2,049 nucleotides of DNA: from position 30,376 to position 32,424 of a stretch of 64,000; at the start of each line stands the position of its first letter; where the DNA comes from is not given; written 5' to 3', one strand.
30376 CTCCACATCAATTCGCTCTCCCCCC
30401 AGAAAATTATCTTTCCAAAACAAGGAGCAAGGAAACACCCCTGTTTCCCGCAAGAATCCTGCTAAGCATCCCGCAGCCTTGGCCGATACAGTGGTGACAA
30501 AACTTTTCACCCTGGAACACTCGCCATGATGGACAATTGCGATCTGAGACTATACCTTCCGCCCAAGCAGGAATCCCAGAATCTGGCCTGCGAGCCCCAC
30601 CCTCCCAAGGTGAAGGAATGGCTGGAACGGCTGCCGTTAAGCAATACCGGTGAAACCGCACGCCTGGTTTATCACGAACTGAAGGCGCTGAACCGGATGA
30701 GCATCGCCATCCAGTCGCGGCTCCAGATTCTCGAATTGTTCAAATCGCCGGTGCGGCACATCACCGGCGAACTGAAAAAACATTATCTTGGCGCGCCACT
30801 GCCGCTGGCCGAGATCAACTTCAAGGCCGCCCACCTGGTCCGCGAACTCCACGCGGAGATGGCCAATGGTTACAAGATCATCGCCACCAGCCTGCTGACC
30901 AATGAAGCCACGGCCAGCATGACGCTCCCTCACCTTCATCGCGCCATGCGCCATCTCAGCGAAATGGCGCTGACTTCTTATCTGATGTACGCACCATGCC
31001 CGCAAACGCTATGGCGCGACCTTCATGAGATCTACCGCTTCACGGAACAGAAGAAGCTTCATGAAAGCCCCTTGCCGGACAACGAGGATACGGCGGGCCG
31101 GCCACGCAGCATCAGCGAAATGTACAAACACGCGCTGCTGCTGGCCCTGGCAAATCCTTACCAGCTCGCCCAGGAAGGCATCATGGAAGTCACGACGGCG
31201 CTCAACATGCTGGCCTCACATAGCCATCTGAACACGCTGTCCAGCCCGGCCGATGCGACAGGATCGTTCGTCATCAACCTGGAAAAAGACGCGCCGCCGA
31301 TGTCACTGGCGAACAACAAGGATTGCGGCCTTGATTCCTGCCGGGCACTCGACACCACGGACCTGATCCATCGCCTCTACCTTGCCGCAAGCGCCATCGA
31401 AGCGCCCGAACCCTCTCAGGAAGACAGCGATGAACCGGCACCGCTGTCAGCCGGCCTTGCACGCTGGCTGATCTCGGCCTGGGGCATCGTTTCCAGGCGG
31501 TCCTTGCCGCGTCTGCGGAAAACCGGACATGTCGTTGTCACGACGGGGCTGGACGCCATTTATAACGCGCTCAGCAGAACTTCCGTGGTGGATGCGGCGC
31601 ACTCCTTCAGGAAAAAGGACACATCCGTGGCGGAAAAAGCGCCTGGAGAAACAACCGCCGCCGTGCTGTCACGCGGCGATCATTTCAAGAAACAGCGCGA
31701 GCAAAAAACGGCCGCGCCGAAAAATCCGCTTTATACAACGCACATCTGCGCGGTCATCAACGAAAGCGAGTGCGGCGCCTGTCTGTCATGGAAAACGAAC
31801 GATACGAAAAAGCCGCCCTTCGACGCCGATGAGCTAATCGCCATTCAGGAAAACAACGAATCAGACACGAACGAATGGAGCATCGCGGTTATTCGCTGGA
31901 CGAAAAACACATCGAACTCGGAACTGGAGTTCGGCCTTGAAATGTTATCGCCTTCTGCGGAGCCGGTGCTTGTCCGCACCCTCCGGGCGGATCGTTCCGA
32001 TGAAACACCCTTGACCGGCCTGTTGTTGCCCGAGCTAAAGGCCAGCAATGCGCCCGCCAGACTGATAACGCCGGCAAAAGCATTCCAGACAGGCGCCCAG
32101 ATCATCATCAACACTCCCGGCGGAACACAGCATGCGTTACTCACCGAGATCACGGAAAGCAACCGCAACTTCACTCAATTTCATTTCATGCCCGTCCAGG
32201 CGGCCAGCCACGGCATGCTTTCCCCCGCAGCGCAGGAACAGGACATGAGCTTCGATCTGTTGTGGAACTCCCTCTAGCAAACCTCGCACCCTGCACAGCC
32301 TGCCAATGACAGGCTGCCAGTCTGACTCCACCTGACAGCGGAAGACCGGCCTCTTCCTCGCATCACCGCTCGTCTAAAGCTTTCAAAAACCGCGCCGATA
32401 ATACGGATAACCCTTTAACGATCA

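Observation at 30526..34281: Tandem pair of diverged ~600-aa paralogs with a cryptic C-terminal PilZ-like domain lacking the RxxxR c-di-GMP motif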

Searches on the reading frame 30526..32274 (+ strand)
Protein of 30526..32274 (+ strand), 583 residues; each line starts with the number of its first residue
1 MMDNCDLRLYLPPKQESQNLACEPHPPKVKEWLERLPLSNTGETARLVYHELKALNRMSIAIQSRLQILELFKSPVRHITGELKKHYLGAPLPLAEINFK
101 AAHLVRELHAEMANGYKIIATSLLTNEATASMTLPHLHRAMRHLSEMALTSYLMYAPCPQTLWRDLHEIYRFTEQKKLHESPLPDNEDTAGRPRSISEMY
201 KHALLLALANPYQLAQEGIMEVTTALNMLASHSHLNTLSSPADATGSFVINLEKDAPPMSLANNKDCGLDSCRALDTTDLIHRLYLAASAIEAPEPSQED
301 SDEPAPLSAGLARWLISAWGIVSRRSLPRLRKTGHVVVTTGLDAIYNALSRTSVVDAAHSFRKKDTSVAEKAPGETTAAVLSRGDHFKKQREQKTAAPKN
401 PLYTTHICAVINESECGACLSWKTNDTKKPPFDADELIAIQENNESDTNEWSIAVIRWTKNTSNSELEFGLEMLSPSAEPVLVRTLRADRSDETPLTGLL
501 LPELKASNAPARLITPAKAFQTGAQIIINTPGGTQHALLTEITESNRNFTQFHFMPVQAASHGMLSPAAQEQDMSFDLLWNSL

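Call 4: search_protein_families(library=pfam, proteins=[window:30526-32274:+], max_evalue=10)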
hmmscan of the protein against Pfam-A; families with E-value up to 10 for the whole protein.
window:30526-32274:+ (583 aa): 0 families

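Call 5: search_protein_families(library=ncbifam, proteins=[window:30526-32274:+], max_evalue=10)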
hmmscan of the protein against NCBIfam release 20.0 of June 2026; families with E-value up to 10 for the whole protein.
window:30526-32274:+ (583 aa): 0 families

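Call 58: find_encoding_contigs(protein=window:30526-32274:+, flank=10000, max_places=3)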
Protein window:30526-32274:+ (583 aa): 1 contig read that carries it; 1 place shown.
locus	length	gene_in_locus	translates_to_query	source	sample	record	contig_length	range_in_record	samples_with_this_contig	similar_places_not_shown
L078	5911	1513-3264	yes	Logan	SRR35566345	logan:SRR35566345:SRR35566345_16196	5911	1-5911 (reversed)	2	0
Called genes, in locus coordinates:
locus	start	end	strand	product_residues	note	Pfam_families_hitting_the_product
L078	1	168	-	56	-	?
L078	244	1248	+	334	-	PF04055:Radical_SAM (weak)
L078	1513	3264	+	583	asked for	PF27104:FimW_N, PF27125:FimW_C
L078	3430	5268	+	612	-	PF27104:FimW_N, PF27125:FimW_C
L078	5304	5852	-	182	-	PF13527:Acetyltransf_9 (weak), PF00583:Acetyltransf_1, PF13508:Acetyltransf_7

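Call 73: predict_structure(alignment_id=A6)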
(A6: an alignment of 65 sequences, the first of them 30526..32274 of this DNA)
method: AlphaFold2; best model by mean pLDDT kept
length: 583 residues; sequences in the alignment: 65
mean_pLDDT: 84.1   pTM: 0.78
mean pLDDT of the five models: 84.1, 82.8, 82.6, 81.0, 80.2
residues with pLDDT >= 90: 366; 70-90: 109; 50-70: 37; < 50: 71
segments of 3 or more residues with pLDDT < 50: 357-400, 560-583
pLDDT, mean of each block of 10 residues (from residue 1): 80 88 96 95 94 96 97 96 93 82 96 98 96 97 98 92 97 97 83 92 96 91 93 93 86 87 73 94 91 63 72 92 68 90 95 57 43 40 36 43 87 91 78 93 78 94 89 95 90 92 91 96 95 94 93 86 40 36 35
secondary structure, 60 per line:
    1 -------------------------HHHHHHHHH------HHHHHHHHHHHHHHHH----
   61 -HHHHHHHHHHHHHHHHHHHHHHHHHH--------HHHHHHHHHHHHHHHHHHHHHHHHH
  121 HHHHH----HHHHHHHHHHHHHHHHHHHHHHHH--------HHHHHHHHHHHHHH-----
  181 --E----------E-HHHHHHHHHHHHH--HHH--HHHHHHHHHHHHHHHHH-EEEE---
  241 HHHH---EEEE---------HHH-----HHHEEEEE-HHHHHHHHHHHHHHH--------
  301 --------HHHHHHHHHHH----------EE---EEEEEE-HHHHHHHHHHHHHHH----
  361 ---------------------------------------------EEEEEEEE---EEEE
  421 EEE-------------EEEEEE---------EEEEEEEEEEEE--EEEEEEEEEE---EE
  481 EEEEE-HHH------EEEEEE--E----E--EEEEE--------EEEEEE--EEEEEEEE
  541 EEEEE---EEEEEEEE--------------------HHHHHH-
elements in order: H26-34 H41-56 H62-87 H96-125 H130-153 H162-175 H196-208 H216-232 E234-237 H241-244 E248-251 E272-276 H278-292 H309-319 E335-340 H342-356 E406-413 E417-423 E437-442 E452-463 E466-475 E479-485 E496-501 E512-516 E525-530 E533-545 E549-556 H577-582
